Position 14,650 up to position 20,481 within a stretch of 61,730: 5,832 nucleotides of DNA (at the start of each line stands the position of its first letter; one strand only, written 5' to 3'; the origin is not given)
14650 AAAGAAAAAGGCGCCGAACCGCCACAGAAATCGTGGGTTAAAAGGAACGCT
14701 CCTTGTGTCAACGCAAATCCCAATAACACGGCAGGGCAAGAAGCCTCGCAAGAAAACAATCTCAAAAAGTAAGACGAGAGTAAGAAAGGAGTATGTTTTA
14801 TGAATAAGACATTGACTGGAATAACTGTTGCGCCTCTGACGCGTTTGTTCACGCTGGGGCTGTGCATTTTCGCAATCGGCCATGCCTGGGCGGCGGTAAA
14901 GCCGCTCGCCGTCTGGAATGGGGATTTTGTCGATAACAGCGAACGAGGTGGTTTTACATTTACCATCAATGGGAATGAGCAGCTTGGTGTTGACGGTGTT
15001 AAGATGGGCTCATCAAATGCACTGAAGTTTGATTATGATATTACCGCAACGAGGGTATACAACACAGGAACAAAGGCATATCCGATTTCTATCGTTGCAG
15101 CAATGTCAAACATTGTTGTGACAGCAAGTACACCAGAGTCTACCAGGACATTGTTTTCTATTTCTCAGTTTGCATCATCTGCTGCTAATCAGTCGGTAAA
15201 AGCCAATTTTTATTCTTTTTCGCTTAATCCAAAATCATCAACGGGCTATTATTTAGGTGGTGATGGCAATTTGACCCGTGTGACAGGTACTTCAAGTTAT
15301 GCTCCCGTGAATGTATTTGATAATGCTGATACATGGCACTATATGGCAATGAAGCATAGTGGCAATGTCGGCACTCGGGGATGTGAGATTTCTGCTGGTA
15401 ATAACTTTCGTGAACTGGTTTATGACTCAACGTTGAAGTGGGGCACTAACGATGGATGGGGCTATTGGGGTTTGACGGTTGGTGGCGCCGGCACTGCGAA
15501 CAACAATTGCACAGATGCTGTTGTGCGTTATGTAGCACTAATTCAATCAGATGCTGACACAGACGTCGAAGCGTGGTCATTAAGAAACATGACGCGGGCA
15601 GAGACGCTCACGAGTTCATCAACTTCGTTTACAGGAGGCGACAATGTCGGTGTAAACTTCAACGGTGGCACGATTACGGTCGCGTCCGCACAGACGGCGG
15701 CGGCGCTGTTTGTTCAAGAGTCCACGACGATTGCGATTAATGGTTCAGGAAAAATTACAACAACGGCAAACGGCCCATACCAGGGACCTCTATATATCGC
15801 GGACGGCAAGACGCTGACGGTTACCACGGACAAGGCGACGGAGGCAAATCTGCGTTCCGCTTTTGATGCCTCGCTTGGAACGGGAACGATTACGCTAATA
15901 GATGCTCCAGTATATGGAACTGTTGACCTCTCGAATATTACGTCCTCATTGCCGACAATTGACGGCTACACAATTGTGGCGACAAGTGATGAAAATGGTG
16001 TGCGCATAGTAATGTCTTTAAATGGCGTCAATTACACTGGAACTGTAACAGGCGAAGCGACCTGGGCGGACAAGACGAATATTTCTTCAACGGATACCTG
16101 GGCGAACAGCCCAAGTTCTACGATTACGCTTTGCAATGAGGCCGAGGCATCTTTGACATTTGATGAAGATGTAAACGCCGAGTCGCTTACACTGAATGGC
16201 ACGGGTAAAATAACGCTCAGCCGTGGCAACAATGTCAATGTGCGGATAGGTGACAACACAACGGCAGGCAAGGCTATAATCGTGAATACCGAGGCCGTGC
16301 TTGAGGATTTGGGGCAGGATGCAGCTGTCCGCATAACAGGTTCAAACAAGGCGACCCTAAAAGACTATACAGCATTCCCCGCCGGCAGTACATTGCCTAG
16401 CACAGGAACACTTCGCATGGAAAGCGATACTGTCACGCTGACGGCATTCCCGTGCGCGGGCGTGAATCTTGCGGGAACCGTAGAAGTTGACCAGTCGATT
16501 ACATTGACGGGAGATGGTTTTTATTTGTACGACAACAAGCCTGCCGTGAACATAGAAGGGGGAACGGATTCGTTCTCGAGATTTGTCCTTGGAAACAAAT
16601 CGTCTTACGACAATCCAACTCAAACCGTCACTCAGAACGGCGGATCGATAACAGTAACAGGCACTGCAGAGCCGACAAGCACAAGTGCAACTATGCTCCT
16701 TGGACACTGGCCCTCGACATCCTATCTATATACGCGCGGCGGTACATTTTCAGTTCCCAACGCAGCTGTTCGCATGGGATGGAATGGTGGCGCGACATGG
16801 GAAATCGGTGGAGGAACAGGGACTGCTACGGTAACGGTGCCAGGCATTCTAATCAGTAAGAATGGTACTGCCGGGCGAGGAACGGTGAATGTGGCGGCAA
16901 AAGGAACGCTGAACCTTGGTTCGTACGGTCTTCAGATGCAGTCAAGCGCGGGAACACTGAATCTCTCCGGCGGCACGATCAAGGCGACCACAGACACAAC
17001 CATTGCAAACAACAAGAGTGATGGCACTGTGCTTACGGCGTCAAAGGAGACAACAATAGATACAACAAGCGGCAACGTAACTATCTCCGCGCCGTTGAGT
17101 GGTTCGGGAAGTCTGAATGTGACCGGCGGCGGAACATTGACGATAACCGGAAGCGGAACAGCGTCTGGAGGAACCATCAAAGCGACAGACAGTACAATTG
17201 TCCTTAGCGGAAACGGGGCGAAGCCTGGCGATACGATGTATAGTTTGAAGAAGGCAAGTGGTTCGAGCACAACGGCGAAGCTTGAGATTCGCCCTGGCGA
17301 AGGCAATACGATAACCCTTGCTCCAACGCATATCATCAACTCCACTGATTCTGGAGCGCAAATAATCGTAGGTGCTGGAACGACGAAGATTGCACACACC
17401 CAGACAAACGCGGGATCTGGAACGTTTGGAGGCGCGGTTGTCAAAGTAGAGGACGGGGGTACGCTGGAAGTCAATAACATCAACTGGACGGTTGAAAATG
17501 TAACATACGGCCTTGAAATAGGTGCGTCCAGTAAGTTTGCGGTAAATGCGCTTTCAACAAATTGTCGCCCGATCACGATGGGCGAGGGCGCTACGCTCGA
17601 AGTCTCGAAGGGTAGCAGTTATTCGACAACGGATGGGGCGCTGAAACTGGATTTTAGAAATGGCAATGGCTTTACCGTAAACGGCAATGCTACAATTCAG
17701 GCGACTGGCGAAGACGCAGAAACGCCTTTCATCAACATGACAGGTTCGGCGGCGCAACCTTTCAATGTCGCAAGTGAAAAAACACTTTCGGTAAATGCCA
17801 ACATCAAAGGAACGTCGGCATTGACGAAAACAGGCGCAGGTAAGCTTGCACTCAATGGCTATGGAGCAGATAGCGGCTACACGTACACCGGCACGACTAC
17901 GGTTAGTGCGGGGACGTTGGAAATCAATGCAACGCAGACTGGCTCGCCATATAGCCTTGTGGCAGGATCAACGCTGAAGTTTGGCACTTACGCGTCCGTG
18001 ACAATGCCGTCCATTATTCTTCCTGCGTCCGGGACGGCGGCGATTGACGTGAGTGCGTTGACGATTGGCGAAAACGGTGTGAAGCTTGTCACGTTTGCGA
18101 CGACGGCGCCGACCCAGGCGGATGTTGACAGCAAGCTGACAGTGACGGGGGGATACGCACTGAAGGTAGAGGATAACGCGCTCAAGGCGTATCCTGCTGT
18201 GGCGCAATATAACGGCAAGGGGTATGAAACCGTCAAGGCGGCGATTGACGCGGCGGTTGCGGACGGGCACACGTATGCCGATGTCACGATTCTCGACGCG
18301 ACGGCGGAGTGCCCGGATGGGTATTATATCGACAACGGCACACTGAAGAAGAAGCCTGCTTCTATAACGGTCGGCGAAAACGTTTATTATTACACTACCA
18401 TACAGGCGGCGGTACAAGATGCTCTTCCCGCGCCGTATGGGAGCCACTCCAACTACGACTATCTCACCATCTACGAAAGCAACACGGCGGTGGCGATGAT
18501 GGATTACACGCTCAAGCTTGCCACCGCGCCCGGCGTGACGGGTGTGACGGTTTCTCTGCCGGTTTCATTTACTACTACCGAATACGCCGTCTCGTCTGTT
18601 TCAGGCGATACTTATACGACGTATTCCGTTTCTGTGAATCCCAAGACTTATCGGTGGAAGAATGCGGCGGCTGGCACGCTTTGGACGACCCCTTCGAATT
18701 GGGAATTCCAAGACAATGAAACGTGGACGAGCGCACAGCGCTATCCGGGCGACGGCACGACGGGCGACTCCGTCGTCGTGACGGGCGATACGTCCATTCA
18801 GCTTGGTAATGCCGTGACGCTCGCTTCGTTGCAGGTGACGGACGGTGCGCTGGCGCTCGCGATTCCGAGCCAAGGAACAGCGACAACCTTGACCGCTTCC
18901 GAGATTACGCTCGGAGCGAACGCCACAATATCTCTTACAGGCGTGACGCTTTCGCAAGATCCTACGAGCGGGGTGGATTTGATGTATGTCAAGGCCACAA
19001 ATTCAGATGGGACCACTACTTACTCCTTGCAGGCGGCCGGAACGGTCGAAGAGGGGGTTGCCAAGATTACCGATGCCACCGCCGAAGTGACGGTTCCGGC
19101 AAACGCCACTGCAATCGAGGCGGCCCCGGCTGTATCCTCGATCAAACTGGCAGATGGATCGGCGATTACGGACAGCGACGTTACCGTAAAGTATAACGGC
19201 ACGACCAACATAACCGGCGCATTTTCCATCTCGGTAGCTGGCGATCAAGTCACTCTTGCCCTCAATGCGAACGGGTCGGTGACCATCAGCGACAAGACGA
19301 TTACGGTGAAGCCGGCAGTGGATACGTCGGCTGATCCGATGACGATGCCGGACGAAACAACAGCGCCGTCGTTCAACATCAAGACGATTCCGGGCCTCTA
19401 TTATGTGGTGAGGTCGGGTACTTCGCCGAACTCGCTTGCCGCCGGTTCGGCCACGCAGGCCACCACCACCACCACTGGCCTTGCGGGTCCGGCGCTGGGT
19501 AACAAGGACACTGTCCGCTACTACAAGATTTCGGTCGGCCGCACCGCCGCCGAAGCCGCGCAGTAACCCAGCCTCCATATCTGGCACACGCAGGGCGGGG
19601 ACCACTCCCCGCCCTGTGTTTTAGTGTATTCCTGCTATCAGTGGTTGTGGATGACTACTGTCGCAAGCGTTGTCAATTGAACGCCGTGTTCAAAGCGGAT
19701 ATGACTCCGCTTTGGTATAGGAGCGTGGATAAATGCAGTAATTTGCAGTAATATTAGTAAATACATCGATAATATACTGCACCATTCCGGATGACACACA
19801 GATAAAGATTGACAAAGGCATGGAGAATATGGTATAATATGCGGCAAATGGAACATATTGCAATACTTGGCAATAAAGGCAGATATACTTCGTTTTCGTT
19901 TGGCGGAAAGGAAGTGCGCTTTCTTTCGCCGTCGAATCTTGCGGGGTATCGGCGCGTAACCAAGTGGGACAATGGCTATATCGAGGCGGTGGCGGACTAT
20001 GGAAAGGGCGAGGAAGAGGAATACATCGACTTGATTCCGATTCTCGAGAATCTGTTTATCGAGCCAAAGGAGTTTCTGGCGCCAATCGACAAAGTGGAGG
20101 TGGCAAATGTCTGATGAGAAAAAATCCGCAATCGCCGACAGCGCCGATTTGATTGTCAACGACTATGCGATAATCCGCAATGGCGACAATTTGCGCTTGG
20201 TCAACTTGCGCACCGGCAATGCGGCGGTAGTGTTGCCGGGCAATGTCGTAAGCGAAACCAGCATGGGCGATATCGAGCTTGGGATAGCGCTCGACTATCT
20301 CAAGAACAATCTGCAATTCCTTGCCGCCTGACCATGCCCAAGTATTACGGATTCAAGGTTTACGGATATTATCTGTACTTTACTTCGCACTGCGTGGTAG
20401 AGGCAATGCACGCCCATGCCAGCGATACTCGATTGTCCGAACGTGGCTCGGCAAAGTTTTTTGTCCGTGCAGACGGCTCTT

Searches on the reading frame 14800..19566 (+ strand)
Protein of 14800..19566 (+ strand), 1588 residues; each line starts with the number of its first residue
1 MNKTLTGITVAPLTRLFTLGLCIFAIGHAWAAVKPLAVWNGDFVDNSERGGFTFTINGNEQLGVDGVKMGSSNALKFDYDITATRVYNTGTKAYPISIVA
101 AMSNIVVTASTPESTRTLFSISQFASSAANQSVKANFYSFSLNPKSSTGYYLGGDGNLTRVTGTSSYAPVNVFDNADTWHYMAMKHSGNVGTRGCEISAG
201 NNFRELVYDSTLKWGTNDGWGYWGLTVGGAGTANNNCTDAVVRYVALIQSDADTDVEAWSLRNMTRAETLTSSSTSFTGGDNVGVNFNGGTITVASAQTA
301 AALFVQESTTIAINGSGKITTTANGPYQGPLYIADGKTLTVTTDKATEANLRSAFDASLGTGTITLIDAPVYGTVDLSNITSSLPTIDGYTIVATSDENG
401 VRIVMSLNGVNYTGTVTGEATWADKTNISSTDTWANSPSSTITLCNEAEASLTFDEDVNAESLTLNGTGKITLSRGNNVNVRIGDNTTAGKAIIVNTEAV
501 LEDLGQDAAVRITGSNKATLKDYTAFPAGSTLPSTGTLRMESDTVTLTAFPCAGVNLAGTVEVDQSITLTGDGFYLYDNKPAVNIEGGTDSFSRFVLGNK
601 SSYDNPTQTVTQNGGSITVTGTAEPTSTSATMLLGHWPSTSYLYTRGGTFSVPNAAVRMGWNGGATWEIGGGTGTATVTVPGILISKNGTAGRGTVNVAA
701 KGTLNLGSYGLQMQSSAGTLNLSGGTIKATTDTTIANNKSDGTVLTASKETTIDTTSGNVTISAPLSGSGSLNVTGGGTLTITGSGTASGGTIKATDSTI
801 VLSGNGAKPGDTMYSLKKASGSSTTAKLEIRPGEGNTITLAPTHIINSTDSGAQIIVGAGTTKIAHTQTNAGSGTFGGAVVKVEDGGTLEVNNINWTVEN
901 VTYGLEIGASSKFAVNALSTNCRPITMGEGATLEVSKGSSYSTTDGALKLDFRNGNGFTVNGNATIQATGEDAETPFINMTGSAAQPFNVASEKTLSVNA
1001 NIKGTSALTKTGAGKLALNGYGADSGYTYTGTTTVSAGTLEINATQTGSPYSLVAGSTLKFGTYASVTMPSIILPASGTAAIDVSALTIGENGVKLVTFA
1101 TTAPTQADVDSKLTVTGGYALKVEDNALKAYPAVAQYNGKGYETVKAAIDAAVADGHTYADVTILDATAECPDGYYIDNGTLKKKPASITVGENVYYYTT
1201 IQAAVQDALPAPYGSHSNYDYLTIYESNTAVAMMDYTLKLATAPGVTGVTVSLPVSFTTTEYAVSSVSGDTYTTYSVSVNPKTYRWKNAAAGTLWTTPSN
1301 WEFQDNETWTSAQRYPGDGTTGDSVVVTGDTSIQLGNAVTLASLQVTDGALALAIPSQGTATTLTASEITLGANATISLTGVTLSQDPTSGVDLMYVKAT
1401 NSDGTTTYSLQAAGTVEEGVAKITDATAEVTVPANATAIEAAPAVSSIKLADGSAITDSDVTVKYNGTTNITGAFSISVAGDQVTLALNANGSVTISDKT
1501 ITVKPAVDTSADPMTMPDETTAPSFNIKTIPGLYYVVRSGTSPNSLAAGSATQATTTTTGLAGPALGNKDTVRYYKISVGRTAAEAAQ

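Call 10: search_protein_families(library=pfam, proteins=[window:14800-19566:+], max_evalue=0.01)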
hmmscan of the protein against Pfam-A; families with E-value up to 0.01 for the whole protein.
window:14800-19566:+ (1588 aa): 1 family
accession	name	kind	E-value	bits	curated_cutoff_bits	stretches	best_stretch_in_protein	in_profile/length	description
PF12951.13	PATR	-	3.7e-06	27.3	27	1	1008-1042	1-30/30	Passenger-associated-transport-repeat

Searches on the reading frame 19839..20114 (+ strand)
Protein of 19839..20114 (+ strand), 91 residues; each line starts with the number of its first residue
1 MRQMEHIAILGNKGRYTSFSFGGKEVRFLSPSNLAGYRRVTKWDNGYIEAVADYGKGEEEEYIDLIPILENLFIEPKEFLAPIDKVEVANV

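Call 31: search_protein_families(library=pfam, proteins=[window:19839-20114:+], max_evalue=1)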
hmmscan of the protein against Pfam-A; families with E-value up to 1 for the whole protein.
window:19839-20114:+ (91 aa): 1 family
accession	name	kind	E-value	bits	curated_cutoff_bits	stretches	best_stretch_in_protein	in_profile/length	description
PF24849.1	DUF7724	-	1.2e-29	102.6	27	1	7-90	2-87/88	Domain of unknown function (DUF7724)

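Call 32: search_protein_families(library=phrogs, proteins=[window:19839-20114:+], max_evalue=0.1)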
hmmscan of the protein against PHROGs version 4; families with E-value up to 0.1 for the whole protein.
window:19839-20114:+ (91 aa): 0 families

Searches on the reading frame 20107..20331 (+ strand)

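Call 31: search_protein_families(library=pfam, proteins=[window:20107-20331:+], max_evalue=1)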
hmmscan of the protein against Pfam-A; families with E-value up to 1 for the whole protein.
window:20107-20331:+ (74 aa): 1 family
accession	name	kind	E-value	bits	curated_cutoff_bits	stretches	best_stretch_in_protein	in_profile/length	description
PF24848.1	DUF7723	-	1.8e-18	66.8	27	1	6-72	4-71/71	Family of unknown function (DUF7723)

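Call 32: search_protein_families(library=phrogs, proteins=[window:20107-20331:+], max_evalue=0.1)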
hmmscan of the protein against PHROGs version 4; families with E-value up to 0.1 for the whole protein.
window:20107-20331:+ (74 aa): 0 families
